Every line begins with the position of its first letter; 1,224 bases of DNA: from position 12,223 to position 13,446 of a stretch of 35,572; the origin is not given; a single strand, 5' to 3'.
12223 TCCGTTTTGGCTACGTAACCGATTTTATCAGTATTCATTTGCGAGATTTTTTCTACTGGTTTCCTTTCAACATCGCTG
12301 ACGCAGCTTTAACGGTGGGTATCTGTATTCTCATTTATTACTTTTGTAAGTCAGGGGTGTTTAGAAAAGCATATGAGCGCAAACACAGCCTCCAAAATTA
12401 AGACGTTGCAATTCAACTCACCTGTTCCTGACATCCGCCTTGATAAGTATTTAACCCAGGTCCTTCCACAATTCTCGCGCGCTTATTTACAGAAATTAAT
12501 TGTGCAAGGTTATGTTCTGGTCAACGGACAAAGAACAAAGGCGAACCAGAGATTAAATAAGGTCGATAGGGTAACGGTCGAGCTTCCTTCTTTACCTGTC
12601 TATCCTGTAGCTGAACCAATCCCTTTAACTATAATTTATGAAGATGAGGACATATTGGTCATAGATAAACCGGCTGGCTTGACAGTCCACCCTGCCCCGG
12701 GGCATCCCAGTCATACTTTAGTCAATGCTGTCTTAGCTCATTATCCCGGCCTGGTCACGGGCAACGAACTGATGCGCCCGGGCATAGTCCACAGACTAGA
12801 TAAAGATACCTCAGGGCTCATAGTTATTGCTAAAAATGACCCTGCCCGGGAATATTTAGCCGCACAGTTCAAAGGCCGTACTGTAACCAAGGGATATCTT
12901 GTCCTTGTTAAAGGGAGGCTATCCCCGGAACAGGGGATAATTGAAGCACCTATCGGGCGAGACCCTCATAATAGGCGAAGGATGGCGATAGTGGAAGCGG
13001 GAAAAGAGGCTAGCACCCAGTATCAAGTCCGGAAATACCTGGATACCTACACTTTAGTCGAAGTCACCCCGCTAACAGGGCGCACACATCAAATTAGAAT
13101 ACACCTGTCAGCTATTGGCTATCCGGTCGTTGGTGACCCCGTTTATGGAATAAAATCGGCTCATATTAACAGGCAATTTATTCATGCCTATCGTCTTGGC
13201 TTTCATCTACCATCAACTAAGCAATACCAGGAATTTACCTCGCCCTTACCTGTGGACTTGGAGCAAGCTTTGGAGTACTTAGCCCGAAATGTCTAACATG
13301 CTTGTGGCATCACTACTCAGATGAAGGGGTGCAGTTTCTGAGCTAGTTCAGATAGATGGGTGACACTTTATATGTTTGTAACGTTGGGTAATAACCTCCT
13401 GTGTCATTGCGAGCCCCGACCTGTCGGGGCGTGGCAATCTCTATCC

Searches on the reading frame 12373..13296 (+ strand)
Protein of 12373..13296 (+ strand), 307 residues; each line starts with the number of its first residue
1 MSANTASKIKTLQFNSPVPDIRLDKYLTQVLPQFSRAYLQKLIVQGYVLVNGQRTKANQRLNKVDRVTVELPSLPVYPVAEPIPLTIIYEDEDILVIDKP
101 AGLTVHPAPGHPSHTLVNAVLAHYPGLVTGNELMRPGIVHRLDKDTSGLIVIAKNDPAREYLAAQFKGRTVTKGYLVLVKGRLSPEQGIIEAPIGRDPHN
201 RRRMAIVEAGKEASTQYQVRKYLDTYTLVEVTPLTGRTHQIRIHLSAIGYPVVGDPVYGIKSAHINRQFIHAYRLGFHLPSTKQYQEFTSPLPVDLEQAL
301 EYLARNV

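Call 53: search_protein_families(library=pfam, proteins=[window:12373-13296:+], max_evalue=0.000001)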
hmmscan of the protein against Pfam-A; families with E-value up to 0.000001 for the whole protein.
window:12373-13296:+ (307 aa): 2 families
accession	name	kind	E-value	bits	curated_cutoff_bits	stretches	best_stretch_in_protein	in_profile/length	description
PF00849.27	PseudoU_synth_2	-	3e-33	115.6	26.8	1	93-247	1-152/152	RNA pseudouridylate synthase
PF01479.30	S4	-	7.2e-09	35.7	22.8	1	22-66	2-47/48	S4 domain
